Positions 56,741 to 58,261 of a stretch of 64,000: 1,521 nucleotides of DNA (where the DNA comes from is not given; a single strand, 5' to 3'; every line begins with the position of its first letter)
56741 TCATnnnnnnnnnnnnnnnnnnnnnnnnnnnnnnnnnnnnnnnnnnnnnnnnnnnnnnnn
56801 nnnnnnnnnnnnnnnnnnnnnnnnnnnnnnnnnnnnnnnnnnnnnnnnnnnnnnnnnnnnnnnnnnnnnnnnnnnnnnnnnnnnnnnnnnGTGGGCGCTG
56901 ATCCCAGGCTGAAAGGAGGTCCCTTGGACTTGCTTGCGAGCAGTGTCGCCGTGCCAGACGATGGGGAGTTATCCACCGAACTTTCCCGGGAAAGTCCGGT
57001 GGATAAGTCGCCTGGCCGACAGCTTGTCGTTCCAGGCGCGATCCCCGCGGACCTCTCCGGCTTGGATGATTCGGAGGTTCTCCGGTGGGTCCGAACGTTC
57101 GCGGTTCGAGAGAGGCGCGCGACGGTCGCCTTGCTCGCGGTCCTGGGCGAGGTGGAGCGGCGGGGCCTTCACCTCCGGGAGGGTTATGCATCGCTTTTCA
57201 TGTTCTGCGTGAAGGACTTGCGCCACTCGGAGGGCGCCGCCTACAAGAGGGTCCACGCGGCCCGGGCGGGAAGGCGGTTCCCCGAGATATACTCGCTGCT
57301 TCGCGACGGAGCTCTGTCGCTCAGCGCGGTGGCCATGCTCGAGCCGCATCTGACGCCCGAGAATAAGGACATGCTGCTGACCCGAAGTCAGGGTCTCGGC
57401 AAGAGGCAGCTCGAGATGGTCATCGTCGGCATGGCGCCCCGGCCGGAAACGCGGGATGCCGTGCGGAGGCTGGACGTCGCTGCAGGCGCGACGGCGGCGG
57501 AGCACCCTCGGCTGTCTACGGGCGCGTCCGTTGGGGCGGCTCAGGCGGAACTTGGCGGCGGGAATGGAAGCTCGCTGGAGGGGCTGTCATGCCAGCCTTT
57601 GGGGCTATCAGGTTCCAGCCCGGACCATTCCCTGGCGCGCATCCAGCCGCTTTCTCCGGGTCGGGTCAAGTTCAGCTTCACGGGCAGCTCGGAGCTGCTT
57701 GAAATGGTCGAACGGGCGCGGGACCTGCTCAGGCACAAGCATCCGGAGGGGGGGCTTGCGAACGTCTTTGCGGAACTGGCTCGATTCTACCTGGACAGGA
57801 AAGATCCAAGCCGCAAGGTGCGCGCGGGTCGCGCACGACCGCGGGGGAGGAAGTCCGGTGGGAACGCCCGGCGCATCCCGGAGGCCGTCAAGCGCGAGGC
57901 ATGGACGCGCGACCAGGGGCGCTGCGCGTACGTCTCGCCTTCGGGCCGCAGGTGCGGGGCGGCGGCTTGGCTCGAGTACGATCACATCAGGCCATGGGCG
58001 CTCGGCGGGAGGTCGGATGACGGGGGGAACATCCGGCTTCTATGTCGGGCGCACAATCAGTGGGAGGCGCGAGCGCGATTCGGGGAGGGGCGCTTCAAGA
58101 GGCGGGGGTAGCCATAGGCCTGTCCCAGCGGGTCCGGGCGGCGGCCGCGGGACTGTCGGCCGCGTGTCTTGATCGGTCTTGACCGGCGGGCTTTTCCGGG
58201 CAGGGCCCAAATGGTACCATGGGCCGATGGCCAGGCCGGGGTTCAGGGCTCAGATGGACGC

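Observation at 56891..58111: DUF222-HNH (13E12-like) endonuclease gene with host-atypical codon usage next to a 36-bp palindrome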

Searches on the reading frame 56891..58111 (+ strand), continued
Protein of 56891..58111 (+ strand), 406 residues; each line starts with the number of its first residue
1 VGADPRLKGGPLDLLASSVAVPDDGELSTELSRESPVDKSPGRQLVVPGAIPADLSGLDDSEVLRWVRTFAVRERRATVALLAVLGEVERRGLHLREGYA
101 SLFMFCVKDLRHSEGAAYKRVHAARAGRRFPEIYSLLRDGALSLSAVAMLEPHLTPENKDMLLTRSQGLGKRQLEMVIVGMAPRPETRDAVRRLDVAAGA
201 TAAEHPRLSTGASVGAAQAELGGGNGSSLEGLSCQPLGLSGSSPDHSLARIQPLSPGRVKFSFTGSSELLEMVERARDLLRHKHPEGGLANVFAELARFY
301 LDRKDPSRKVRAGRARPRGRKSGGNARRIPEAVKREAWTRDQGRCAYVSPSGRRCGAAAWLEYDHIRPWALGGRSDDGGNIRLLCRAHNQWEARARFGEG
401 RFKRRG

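Call 50: predict_structure(alignment_id=A1)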
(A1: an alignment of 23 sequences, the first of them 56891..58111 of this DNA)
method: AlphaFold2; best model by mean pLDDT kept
length: 406 residues; sequences in the alignment: 23
mean_pLDDT: 74.7   pTM: 0.58
mean pLDDT of the five models: 74.7, 72.0, 71.6, 71.3, 70.9
residues with pLDDT >= 90: 184; 70-90: 75; 50-70: 45; < 50: 102
segments of 3 or more residues with pLDDT < 50: 1-3, 5-23, 25-27, 198-253, 314-325
pLDDT, mean of each block of 10 residues (from residue 1): 44 39 48 50 56 84 93 96 98 96 97 98 98 98 97 96 96 92 71 64 38 33 32 35 39 61 86 93 88 90 73 46 56 95 96 94 81 82 94 85 52
secondary structure, 60 per line:
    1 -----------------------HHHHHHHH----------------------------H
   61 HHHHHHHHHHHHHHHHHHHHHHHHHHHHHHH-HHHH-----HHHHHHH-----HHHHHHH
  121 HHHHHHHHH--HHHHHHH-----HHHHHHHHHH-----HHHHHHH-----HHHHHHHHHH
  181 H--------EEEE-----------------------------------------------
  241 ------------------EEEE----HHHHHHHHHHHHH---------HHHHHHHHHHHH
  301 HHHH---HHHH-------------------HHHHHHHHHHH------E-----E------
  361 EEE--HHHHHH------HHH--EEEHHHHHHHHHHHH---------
elements in order: H24-31 H60-91 H93-96 H102-108 H114-129 H132-138 H144-153 H159-165 H171-181 E190-193 E259-262 H267-279 H289-304 H308-311 H331-341 E361-363 H366-371 E383-385 H386-397

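Call 52: fold_search(model_id=the predicted structure, library=pdb)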
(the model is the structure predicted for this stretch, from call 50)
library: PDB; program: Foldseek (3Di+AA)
matches with E <= 10: 40; with E <= 0.001: 0
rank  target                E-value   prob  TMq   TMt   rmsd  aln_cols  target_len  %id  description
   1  6ghc_B                9.3e-02  0.96  0.13  0.17  14.0       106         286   17  Modification dependent EcoKMcrA restriction endonuclease (released 2018-08-08)
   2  9kyw_A                1.3e+00  0.10  0.12  0.22  24.9       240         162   12  The scaffold C-loop of phage P22 (released 2025-02-26)
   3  7o0n_A                1.6e+00  0.75  0.16  0.32   4.7        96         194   11  Crystal structure of a ParB E93A mutant from Myxococcus xanthus bound to CDP and monothiophosphate (released 2021-09-15)
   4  1bxi_B                1.9e+00  0.18  0.07  0.21   6.8        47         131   23  CRYSTAL STRUCTURE OF THE ESCHERICHIA COLI COLICIN E9 DNASE DOMAIN WITH ITS COGNATE IMMUNITY PROTEIN IM9 (released 1999-10-04)
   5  7bnr_B                2.3e+00  0.60  0.16  0.31   4.7        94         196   12  Crystal structure of a ParB Q52A mutant from Myxococcus xanthus bound to CTPyS (released 2021-09-08)
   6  1fr2_B                3.2e+00  0.25  0.07  0.22   7.1        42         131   26  CRYSTAL STRUCTURE OF THE E9 DNASE DOMAIN WITH A MUTANT IMMUNITY PROTEIN IM9(E41A) (released 2003-06-17)
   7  2vlp_B                3.2e+00  0.25  0.08  0.23   7.0        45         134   27  R54A mutant of E9 DNase domain in complex with Im9 (released 2008-05-20)
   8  3fbd_A                3.3e+00  0.13  0.07  0.19   6.7        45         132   24  Crystal structure of the nuclease domain of COLE7(D493Q mutant) in complex with an 18-BP duplex DNA (released 2009-11-03)
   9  4umk_B                3.5e+00  0.30  0.19  0.39   8.0       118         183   15  The complex of Spo0J and parS DNA in chromosomal partition system (released 2015-05-13)
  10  6ghs                  3.7e+00  0.21  0.11  0.16   8.0        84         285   21  Modification dependent TagI restriction endonuclease (released 2018-08-29)
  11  2gyk_B                3.7e+00  0.12  0.07  0.21   6.8        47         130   23  Crystal structure of the complex of the Colicin E9 DNase domain with a mutant immunity protein, IMME9 (D51A) (released 2007-05-15)
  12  1v15_C                3.9e+00  0.16  0.08  0.23   6.7        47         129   21  CRYSTAL STRUCTURE OF THE COLICIN E9, MUTANT HIS103ALA, IN COMPLEX WITH ZN+2 AND DSDNA (RESOLUTION 2.4A) (released 2004-06-23)
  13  1fsj_B                3.9e+00  0.12  0.08  0.22   6.6        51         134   22  CRYSTAL STRUCTURE OF THE E9 DNASE DOMAIN (released 2003-06-17)
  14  8zp7_B                4.1e+00  0.15  0.13  0.15   9.5        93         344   18  Cryo-EM structure of Cas5-HNH Cascade bound with sDNA, Conf1 (released 2024-12-04)
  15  3fbd_D                4.4e+00  0.20  0.08  0.24   6.7        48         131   25  Crystal structure of the nuclease domain of COLE7(D493Q mutant) in complex with an 18-BP duplex DNA (released 2009-11-03)
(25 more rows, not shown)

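Call 58: search_protein_families(library=pfam, proteins=[L041:2553-4943:-, L047:5018-7876:-, L069:2571-5267:-, L013:4267-5931:+, L070:161-883:-, L025:2916-4484:-, L011:3509-5320:-, L025:8132-10144:+], max_evalue=0.00001)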
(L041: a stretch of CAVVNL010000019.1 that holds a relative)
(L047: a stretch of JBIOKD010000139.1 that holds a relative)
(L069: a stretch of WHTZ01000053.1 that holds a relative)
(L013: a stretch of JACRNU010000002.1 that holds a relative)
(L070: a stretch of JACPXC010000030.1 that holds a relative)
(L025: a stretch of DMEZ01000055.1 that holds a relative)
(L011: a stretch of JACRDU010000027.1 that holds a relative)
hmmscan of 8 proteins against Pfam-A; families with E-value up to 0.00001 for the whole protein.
L041:2553-4943:- (796 aa): 0 families

L047:5018-7876:- (952 aa): 4 families
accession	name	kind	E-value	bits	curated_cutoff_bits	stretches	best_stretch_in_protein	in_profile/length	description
PF00158.32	Sigma54_activat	-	1.7e-65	220.2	20.2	1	562-728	1-167/168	Sigma-54 interaction domain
PF14532.12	Sigma54_activ_2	-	1.5e-20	74.2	25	1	563-733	1-138/138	Sigma-54 interaction domain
PF25601.1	AAA_lid_14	-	7.4e-17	61.4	27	1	734-815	1-81/87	AAA+ ATPase lid domain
PF07728.20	AAA_5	-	4.2e-07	30.5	22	1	585-706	1-125/139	AAA domain (dynein-related subfamily)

L069:2571-5267:- (898 aa): 2 families
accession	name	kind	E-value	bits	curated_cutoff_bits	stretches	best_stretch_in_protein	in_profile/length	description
PF12704.14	MacB_PCD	-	6.6e-31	108.6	27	2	98-312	1-205/207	MacB-like periplasmic core domain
PF02687.27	FtsX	-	5.2e-27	94.7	25.5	2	366-484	3-119/120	FtsX-like permease C-terminal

L013:4267-5931:+ (554 aa): 4 families
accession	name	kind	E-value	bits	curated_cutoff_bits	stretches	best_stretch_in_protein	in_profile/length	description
PF00072.30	Response_reg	-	2.2e-31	108.7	30.2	2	405-498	1-92/111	Response regulator receiver domain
PF02518.31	HATPase_c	-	9.6e-26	90.8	26.4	1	273-384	2-109/111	Histidine kinase-, DNA gyrase B-, and HSP90-like ATPase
PF00512.31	HisKA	-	1.6e-14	54.1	26.9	1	158-218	1-58/66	His Kinase A (phospho-acceptor) domain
PF13581.12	HATPase_c_2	-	8.3e-06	26.3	27.4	0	277-358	36-110/127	Histidine kinase-like ATPase domain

L070:161-883:- (240 aa): 3 families
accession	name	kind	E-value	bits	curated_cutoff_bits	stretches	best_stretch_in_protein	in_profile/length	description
PF00072.30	Response_reg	-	1.5e-28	99.6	30.2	1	24-135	1-110/111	Response regulator receiver domain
PF00196.25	GerE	-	4.9e-20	71.3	23.5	1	171-224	2-55/57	Bacterial regulatory proteins, luxR family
PF08281.18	Sigma70_r4_2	-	7.4e-07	29.2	25.7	1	186-208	26-48/54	Sigma-70, region 4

L025:2916-4484:- (522 aa): 2 families
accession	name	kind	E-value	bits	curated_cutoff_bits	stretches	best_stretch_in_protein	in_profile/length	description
PF02310.24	B12-binding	-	1.4e-23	83.4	32.1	1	23-133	13-120/121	B12 binding domain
PF04055.27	Radical_SAM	-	6.3e-12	46.4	29.5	1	197-357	3-162/166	Radical SAM superfamily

L011:3509-5320:- (603 aa): 1 family
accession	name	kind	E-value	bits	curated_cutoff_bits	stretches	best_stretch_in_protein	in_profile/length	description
PF00496.27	SBP_bac_5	-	1.8e-67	228.5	32.4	1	106-518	11-366/368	Bacterial extracellular solute-binding proteins, family 5 Middle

L025:8132-10144:+ (670 aa): 5 families
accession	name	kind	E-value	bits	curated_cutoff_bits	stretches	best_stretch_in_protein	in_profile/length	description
PF12034.13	YfbK_C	-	7.4e-71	238.6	25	1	481-662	1-182/184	Uncharacterized protein YfbK, C-terminal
PF12450.13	vWF_A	-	1.1e-40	138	25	1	197-288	3-94/94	von Willebrand factor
PF00092.34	VWA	-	1.8e-20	74.3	23.8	1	307-469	3-166/174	von Willebrand factor type A domain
PF13519.12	VWA_2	-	3.1e-17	63.6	27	1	307-410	2-106/107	von Willebrand factor type A domain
PF13768.12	VWA_3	-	3.9e-09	37.2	27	1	305-462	2-153/155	von Willebrand factor type A domain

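Call 71: search_solved_structures(query=A1, max_evalue=1)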
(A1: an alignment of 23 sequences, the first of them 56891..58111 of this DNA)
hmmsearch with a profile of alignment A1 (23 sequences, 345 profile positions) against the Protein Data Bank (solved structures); distinct sequences matched with E-value up to 1: 6.
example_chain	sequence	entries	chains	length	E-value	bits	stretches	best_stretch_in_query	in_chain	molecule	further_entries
8ysq_A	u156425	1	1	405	0.03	16.9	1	242-287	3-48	SAVED domain-containing protein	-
8d2k_A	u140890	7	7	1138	0.03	16.9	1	300-341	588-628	CRISPR-associated endonuclease, Csn1 family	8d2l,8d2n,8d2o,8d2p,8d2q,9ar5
7mpz_A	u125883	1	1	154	0.07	15.7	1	268-309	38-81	CRISPR-associated endonuclease Cas9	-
8f43_A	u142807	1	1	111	0.17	14.4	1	271-310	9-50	CRISPR-associated endonuclease Cas9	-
7rwm_A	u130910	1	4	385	0.19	14.3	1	257-284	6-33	SAVED domain-containing protein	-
10vb_A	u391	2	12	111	0.2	14.2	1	271-310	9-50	CRISPR-associated endonuclease Cas9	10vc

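Call 74: search_protein_families(library=pfam, alignment_id=A1, max_evalue=0.01)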
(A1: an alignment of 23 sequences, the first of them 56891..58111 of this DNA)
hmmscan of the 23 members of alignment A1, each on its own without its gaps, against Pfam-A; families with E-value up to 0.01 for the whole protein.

A. member 1, window:56891-58111:+ (406 aa): 2 families
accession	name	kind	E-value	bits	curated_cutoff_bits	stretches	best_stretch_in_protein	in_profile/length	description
PF01844.29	HNH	-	0.00023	21.7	21.4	1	357-387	6-39/47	HNH endonuclease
PF02720.22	DUF222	-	0.0014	18.4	24.4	1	71-150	8-88/306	Domain of unknown function (DUF222)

B. families by the number of members that match (of 23 scanned): 4 families
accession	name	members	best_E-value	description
PF01844.29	HNH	23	3.3e-08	HNH endonuclease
PF14279.12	HNH_5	13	5.1e-05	HNH endonuclease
PF02720.22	DUF222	11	3.7e-07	Domain of unknown function (DUF222)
PF24429.1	CSLinker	1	0.0089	CSLinker motif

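Call 75: search_protein_families(library=padloc, proteins=[window:56999-58111:+], max_evalue=0.01)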
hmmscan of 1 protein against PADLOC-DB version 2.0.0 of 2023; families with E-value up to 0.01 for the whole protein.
window:56999-58111:+ (370 aa): 0 families

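Call 83: search_protein_representatives(alignment_id=A1)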
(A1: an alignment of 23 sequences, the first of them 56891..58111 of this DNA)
Query: 23 sequences, 345 profile positions. Proteins with E-value up to 0.001 (for the whole library): 36652; up to 1e-10: 22848; up to 1e-30: 8725. The best 150 are listed.
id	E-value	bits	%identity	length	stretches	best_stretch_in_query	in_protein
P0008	1.9e-134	464.8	-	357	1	3-340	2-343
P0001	2.5e-133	461.1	-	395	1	3-342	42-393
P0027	4.2e-130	450.5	-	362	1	4-340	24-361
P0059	4.1e-125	434.1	-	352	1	2-341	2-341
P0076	2.1e-123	428.5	-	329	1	3-339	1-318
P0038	2.7e-122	424.9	-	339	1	6-334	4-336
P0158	3.4e-122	424.5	-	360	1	2-340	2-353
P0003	6.6e-122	423.6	-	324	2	186-342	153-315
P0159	6.8e-122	423.5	-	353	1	5-339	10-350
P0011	9.7e-121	419.7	-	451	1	3-340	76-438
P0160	2.9e-119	414.8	-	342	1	3-337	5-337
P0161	9.3e-119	413.2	-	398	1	3-342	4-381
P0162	9.1e-118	410.0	-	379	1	6-339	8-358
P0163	2.9e-116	405.0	-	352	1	4-340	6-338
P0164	5.4e-116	404.1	-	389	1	7-341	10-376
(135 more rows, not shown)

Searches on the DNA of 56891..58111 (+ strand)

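Call 34: search_rna_families(sources=[L035, L048, L032, L021, L052, L075, L078, L069, L023, L081, L050, L034], threshold=gathering)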
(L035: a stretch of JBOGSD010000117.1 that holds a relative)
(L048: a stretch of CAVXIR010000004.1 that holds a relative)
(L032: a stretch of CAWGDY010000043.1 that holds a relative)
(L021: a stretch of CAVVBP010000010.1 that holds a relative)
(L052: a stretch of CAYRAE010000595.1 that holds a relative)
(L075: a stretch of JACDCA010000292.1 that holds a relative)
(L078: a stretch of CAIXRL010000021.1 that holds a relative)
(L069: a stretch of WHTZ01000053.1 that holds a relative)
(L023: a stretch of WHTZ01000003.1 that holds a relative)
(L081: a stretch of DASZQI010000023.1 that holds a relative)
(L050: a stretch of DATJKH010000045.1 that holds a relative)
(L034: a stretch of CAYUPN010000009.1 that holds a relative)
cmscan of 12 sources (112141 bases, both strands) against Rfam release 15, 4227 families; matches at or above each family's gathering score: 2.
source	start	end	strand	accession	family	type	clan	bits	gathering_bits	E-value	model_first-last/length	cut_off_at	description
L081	7301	7374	+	RF00005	tRNA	Gene; tRNA;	CL00001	70.7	29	3.5e-13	1-71/71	no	tRNA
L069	2367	2438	-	RF00005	tRNA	Gene; tRNA;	CL00001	70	29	5.6e-13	1-71/71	no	tRNA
